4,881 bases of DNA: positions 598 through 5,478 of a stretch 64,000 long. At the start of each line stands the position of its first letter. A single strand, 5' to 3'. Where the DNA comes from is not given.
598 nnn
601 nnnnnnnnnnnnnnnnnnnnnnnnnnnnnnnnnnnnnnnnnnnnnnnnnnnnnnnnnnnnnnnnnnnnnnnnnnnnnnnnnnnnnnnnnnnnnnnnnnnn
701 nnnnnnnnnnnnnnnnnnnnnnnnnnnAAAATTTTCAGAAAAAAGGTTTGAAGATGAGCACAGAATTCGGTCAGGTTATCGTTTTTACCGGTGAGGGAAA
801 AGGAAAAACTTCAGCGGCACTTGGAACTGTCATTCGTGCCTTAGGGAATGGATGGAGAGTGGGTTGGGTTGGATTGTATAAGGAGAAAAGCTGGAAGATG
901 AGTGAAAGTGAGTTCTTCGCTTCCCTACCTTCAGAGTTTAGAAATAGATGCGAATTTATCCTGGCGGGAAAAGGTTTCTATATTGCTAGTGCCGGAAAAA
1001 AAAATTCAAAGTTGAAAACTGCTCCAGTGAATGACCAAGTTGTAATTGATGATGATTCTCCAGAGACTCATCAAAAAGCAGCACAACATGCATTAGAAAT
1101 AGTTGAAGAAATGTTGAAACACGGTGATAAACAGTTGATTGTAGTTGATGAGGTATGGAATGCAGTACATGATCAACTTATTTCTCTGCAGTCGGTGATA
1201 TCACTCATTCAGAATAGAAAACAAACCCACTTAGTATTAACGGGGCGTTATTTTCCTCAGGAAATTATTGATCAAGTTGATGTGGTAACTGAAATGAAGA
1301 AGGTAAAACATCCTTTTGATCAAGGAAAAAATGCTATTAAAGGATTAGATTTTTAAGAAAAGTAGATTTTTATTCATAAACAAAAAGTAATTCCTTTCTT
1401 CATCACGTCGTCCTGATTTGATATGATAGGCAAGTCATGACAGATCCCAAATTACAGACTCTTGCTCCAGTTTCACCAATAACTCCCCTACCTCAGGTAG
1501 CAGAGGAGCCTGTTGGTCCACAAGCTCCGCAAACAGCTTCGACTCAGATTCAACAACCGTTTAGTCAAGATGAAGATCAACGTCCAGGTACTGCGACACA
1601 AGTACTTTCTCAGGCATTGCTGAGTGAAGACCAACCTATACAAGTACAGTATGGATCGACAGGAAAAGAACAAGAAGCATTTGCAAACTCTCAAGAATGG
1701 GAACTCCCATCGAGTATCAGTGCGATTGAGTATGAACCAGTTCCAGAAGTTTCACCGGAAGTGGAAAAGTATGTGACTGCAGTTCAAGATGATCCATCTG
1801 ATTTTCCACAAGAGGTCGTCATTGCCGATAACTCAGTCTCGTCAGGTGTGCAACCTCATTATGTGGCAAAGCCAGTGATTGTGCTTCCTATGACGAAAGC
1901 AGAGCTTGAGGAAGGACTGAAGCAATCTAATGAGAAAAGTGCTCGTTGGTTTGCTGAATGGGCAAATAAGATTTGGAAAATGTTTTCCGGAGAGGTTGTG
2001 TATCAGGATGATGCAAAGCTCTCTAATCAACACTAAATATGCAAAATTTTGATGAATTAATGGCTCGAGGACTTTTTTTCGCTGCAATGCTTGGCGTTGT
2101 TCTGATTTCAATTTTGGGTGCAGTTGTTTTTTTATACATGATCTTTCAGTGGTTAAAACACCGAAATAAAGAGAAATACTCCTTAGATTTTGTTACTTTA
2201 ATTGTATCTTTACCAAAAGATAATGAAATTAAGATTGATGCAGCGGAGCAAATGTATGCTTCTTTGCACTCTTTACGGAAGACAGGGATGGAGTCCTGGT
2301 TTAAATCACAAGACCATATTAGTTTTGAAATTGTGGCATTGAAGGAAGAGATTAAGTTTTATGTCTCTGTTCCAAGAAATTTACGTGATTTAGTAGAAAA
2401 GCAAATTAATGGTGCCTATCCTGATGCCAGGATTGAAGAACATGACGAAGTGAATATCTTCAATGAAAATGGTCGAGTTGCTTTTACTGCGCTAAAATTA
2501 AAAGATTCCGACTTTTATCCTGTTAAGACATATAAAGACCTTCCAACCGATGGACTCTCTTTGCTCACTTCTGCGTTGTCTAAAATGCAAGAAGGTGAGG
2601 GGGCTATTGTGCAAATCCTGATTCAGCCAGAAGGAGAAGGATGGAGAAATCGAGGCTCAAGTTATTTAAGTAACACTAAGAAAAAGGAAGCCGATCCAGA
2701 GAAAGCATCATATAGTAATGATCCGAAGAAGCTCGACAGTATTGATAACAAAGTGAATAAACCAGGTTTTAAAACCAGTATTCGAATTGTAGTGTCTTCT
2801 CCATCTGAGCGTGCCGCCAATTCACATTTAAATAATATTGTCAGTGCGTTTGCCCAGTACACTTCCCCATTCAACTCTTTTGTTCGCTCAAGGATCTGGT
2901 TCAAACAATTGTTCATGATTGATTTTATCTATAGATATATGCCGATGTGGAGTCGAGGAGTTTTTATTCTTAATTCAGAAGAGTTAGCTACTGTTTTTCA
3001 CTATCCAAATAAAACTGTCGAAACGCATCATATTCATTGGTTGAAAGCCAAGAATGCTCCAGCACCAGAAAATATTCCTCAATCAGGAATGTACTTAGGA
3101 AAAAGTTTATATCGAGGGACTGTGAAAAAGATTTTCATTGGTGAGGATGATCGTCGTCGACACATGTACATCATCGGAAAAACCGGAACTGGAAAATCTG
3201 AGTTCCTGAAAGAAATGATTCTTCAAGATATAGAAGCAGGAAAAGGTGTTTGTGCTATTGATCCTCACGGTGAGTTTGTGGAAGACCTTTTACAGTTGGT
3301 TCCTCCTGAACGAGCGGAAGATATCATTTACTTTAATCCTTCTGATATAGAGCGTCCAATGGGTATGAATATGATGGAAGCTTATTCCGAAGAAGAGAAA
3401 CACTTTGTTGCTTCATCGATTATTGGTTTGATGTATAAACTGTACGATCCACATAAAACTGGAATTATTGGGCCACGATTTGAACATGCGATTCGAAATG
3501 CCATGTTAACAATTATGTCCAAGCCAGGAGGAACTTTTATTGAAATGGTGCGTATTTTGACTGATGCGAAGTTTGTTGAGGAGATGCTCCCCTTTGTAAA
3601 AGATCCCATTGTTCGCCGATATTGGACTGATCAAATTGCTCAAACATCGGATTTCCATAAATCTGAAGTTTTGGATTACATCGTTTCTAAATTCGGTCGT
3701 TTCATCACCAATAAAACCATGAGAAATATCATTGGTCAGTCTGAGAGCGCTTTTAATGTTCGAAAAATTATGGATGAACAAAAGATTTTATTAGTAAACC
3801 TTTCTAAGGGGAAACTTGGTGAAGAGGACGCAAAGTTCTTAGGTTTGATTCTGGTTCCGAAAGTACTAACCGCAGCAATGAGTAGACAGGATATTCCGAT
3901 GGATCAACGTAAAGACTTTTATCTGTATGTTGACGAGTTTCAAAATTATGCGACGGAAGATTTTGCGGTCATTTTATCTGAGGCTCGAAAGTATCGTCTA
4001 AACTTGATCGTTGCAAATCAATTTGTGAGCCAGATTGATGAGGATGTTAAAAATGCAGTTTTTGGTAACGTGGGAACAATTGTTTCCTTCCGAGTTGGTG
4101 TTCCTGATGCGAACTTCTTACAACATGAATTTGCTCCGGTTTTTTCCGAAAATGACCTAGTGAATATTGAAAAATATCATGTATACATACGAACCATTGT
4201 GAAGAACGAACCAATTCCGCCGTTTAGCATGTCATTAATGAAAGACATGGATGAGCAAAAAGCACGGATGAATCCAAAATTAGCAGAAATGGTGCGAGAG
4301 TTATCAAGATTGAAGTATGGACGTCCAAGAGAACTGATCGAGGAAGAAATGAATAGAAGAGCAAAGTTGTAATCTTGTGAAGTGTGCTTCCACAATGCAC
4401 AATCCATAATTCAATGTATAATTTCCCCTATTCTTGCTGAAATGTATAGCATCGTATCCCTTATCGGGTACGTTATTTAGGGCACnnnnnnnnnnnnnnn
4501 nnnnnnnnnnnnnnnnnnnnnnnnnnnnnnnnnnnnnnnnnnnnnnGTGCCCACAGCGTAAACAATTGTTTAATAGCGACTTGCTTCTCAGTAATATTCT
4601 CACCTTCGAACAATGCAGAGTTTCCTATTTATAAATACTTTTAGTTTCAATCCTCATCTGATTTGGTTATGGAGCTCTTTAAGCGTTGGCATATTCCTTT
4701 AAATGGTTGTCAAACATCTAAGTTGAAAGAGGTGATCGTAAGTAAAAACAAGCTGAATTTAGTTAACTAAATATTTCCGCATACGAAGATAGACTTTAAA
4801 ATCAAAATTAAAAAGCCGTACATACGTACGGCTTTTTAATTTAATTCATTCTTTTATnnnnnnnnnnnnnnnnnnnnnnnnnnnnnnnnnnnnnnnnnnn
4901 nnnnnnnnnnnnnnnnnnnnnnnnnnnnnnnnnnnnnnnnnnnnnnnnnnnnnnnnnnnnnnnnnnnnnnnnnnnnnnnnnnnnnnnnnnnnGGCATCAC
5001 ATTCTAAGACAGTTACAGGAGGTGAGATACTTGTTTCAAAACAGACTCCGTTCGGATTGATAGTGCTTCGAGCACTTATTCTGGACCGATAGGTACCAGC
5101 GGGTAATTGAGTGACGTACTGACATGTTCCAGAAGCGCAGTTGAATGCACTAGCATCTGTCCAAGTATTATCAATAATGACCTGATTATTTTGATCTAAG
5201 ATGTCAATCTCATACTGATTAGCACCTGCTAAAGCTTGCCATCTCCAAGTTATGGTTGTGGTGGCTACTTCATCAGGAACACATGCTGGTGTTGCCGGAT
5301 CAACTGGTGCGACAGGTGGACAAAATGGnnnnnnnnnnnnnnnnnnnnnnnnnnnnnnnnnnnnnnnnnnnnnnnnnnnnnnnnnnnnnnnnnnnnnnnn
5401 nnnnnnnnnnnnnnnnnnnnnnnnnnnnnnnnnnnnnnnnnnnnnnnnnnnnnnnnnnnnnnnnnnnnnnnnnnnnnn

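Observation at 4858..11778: Five-gene operon of modular Cys-rich / Pro-Thr-linker surface proteins built by segmental duplication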

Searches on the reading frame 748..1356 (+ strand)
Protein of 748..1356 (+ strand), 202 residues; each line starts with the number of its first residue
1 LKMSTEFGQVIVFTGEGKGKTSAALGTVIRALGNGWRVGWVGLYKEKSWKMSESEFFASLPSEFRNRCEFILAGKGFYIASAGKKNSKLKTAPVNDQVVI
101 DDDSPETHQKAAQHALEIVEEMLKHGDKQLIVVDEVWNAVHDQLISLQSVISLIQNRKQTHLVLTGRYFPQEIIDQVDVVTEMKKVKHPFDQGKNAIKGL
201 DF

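Call 6: search_protein_families(library=pfam, proteins=[window:748-1356:+], max_evalue=0.1)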
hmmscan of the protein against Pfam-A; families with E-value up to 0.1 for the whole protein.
window:748-1356:+ (202 aa): 4 families
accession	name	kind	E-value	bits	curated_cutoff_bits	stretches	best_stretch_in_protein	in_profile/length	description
PF02572.21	CobA_CobO_BtuR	-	1.7e-45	155.8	25.7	1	8-202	3-172/172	ATP:corrinoid adenosyltransferase BtuR/CobO/CobP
PF13401.12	AAA_22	-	0.0094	16.7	27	1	70-168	64-124/130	AAA domain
PF20720.3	nSTAND3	-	0.013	15.7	27.2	0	6-41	16-51/155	Novel STAND NTPase 3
PF10938.13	YfdX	-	0.05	14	26.6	1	83-129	35-88/149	YfdX protein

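Call 7: search_protein_families(library=ncbifam, proteins=[window:748-1356:+], max_evalue=0.1)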
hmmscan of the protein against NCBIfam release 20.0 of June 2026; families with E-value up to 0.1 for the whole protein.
window:748-1356:+ (202 aa): 6 families
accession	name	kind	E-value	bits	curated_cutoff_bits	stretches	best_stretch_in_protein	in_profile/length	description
NF004637.0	PRK05986.1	subfamily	2.6e-43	148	185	1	3-202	24-197/197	cob(I)yrinic acid a,c-diamide adenosyltransferase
TIGR00708.1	cobA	equivalog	2.7e-40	138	167.75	1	6-202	4-177/177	cob(I)yrinic acid a,c-diamide adenosyltransferase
NF005647.0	PRK07413.1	equivalog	1.1e-12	47.4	426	2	102-194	100-193/382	cob(I)yrinic acid a,c-diamide adenosyltransferase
NF005648.0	PRK07414.1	equivalog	4.9e-09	36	248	1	101-187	88-176/178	P-loop NTPase family protein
NF005098.0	PRK06526.1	subfamily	0.029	13.8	296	0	9-39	111-141/266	transposase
NF033197.0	F430_CfbE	equivalog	0.03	13.3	250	1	92-167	309-386/430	coenzyme F430 synthase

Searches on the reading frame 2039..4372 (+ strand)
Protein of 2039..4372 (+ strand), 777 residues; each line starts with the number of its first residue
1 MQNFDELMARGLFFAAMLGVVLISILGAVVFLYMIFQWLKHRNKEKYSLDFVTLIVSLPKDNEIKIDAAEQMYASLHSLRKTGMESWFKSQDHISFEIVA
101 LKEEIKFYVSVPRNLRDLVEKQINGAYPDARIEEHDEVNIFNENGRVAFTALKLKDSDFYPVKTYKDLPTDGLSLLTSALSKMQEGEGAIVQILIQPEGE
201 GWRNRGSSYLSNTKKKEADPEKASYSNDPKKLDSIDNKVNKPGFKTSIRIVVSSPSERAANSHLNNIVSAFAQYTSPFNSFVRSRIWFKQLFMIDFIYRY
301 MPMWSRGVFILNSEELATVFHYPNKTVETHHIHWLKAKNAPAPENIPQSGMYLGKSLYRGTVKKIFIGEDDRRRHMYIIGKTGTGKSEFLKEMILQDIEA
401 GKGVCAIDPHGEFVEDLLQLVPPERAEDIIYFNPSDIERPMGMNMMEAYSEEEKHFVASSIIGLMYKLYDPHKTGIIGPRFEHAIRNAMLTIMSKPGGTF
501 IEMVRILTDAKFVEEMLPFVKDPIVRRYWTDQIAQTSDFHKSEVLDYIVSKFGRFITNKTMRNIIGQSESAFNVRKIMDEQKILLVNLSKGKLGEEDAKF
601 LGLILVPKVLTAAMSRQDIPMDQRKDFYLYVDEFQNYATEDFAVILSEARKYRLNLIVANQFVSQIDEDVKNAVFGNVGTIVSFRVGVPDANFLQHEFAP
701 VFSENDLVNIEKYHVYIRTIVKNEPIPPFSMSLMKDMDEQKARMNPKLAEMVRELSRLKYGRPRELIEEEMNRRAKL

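Call 6: search_protein_families(library=pfam, proteins=[window:2039-4372:+], max_evalue=0.1)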
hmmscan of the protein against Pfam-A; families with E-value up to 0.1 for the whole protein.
window:2039-4372:+ (777 aa): 7 families
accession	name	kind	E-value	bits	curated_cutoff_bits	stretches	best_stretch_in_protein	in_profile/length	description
PF10412.15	TrwB_AAD_bind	-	3.7e-09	36.4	20.5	1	367-666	9-286/387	Type IV secretion-system coupling protein DNA-binding domain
PF01935.23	DUF87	-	3.6e-08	34.2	23.2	1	373-435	23-82/220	Helicase HerA, central domain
PF12696.13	TraG-D_C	-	0.001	19.4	22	1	628-693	3-71/126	TraM recognition site of TraD and TraG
PF01580.24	FtsK_SpoIIIE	-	0.0033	17.3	24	1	374-395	40-61/221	FtsK/SpoIIIE family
PF12846.13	AAA_10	-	0.0087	15.6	27.5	1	368-426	16-72/362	AAA-like domain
PF17561.7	TssO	-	0.018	15.6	29.2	0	5-107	4-100/148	Type VI secretion system, TssO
PF13401.12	AAA_22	-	0.027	15.2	27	1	372-411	4-43/130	AAA domain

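Call 7: search_protein_families(library=ncbifam, proteins=[window:2039-4372:+], max_evalue=0.1)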
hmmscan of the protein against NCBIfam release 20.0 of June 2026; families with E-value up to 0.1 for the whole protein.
window:2039-4372:+ (777 aa): 15 families
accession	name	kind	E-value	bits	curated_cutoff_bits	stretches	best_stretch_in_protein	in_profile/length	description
TIGR03743.1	SXT_TraD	subfamily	4.1e-12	45.3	366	2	325-450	122-255/636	conjugative transfer system coupling protein TraD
NF045973.1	conju_CD1115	equivalog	2.9e-10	39.6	250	2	366-461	17-114/442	VirD4-like conjugal transfer protein, CD1115 family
NF041447.1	TrbC_conju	equivalog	1.2e-08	33.8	800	1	347-409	103-165/685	F-type conjugative transfer protein TrbC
NF053655.1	CedD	equivalog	3.4e-08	32.6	600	1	361-420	209-268/527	DNA-translocating ATPase CedD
NF045975.1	VirB4_plasma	equivalog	1.6e-06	26.2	590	1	349-414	489-556/894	Mbov_0397 family ICE element conjugal transfer ATPase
TIGR03754.1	conj_TOL_TraD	equivalog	1.7e-05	23.5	647.55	1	363-419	170-224/643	type IV conjugative transfer system coupling protein TraD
NF041017.1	DNA_import_CedB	equivalog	0.0007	18.3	700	1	345-393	248-295/590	DNA import protein CedB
NF040819.1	helicase_HerA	equivalog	0.00085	17.9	970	1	351-415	134-199/561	DNA double-strand break repair helicase HerA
TIGR02237.1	recomb_radB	equivalog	0.00087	19.2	172.4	0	364-437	3-79/210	DNA repair and recombination protein RadB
NF006486.0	PRK08903.1-6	equivalog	0.0093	15.5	307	1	365-409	28-72/222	DnaA regulatory inactivator Hda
TIGR03783.1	Bac_Flav_CT_G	subfamily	0.013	13.3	261.55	1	374-446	439-510/829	TraG family conjugative transposon ATPase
TIGR02759.1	TraD_Ftype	equivalog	0.032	13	521.35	0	372-418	175-221/566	type IV conjugative transfer system coupling protein TraD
NF045971.1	conju_CD1110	equivalog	0.035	12.3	325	0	377-414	419-457/752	VirB4-like conjugal transfer ATPase, CD1110 family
NF007177.0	PRK09609.1-1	equivalog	0.054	12.8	524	1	3-53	206-255/340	hypothetical protein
NF008750.0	PRK11784.1-2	equivalog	0.077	12.1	241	0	357-395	124-161/346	tRNA 2-selenouridine(34) synthase MnmH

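Call 52: find_related_loci(query=window:2039-4372:+, collection=genome_contigs, flank=10000)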
Query window:2039-4372:+ (777 aa) in genome_contigs; peptide patterns used: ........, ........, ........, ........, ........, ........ (x = any residue, [..] = any of these).
96 stretches matched a pattern; 72 encode a relative of the query (tblastn E <= 1e-3); 72 distinct loci.
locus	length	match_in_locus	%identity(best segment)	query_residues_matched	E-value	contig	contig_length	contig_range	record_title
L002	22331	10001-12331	82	1-777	0e+0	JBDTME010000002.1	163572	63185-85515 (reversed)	MAG: Patescibacteria group bacterium isolate cluster3_bin.119 NODE_98_length_163572_cov_14.418947, whole genome shotgun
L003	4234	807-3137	82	1-777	0e+0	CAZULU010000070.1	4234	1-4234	MAG TPA_asm: uncultured Pseudomonadales bacterium isolate SRP193661_co1_10 genome assembly, contig: NODE_21456_length_42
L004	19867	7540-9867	81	2-777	0e+0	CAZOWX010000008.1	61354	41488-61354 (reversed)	MAG TPA_asm: uncultured Pseudomonadales bacterium isolate SRP286056_co2_574 genome assembly, contig: NODE_506_length_613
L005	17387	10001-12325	76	3-777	0e+0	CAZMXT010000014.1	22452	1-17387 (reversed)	MAG TPA_asm: uncultured Pseudomonadales bacterium isolate SRP128246_co1_515 genome assembly, contig: NODE_4520_length_22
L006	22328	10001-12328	75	2-777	0e+0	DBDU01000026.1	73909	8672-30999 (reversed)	MAG TPA_asm: Patescibacteria group bacterium UBA924 UBA924_contig_185, whole genome shotgun sequence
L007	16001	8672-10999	74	2-777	0e+0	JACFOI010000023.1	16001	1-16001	MAG: Patescibacteria group bacterium isolate BROCD046 NODE_2523_length_16001_cov_8.126991, whole genome shotgun sequence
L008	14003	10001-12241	76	31-777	0e+0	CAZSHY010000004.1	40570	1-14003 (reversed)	MAG TPA_asm: uncultured Pseudomonadales bacterium isolate SRP286056_co1_709 genome assembly, contig: NODE_989_length_405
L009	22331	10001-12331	73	1-777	0e+0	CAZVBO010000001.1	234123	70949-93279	MAG TPA_asm: uncultured Pseudomonadales bacterium isolate SRP304446_co1_134 genome assembly, contig: NODE_6_length_23412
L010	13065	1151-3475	72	3-777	0e+0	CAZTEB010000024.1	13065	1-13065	MAG TPA_asm: uncultured Pseudomonadales bacterium isolate SRP334346_co1_115 genome assembly, contig: NODE_3887_length_13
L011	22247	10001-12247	76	29-777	0e+0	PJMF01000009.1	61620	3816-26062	MAG: Candidatus Paceibacterota bacterium isolate Amazon_FNV_2010_13_2_2 contig_75_10441322_length_61620_multi_5_in_2_out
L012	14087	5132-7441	74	4-777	0e+0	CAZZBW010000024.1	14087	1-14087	MAG TPA_asm: uncultured Pseudomonadales bacterium isolate SRP192927_co7_727 genome assembly, contig: NODE_8359_length_14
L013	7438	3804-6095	72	13-777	0e+0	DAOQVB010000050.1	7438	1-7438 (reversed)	MAG TPA_asm: Candidatus Woesebacteria bacterium isolate AMR_MDS_1099 NODE_10958_length_7438_cov_6.141000, whole genome s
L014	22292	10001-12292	73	13-777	0e+0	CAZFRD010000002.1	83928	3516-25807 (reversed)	MAG TPA_asm: uncultured Pseudomonadales bacterium isolate SRP192515_co1_183 genome assembly, contig: NODE_166_length_839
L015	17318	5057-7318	72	23-777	0e+0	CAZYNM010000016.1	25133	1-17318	MAG TPA_asm: uncultured Pseudomonadales bacterium isolate SRP292972_co1_113 genome assembly, contig: NODE_929_length_251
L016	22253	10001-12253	72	28-777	0e+0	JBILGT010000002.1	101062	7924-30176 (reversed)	MAG: Limisphaerales bacterium isolate ME2016-09-28_3300042471_group7_bin68 Rohwer_bin1526_scaffold_46_c1, whole genome s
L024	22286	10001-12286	68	11-777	0e+0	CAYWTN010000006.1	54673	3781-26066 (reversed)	MAG TPA_asm: uncultured Pseudomonadales bacterium isolate SRP344714_co1_151 genome assembly, contig: NODE_1303_length_54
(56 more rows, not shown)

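Call 80: search_protein_families(library=pfam, proteins=[L002:20671-22248:-, L002:17618-19285:-, L009:20296-22329:-, L010:8457-10880:-, L015:14066-16249:-, L024:17855-20191:-, L006:19737-21089:-, L011:14697-16010:-], max_evalue=0.01)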
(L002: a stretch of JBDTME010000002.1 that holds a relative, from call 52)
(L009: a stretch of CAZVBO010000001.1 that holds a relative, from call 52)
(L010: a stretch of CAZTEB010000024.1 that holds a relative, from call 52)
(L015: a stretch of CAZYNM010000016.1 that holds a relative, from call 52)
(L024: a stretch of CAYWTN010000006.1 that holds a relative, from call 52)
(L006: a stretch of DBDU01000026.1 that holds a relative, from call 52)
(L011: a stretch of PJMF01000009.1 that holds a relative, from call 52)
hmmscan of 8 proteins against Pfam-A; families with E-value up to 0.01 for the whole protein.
L002:20671-22248:- (525 aa): 0 families

L002:17618-19285:- (555 aa): 1 family
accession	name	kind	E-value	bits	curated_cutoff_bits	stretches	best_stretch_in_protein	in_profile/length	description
PF13948.11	DUF4215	-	0.00025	21.7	27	1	268-295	20-46/47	Domain of unknown function (DUF4215)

L009:20296-22329:- (677 aa): 0 families

L010:8457-10880:- (807 aa): 0 families

L015:14066-16249:- (727 aa): 0 families

L024:17855-20191:- (778 aa): 0 families

L006:19737-21089:- (450 aa): 1 family
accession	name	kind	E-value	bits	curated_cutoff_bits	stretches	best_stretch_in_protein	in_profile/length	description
PF05887.16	Trypan_PARP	-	0.0014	19.1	100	1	324-366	55-97/134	Procyclic acidic repetitive protein (PARP)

L011:14697-16010:- (437 aa): 0 families

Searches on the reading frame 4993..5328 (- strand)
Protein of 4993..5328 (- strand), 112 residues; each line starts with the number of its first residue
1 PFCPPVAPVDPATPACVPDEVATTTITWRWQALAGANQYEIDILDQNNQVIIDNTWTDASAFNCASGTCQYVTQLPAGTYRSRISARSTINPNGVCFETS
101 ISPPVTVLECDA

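Call 78: search_protein_families(library=pfam, proteins=[window:4993-5328:-], max_evalue=1)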
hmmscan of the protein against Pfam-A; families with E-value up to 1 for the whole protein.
seq(112 aa): 3 families
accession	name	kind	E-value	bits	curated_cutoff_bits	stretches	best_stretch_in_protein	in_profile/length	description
PF24171.1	Fn3-III_PB4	-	0.037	14.3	27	1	25-77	25-77/125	Straight fiber protein PB4 third Fn3-like domain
PF07495.19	Y_Y_Y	-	0.087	13.2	26.6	1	52-89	17-49/65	Y_Y_Y domain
PF13860.13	FlgD_ig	-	0.11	13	27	1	23-87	9-76/79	FlgD Ig-like domain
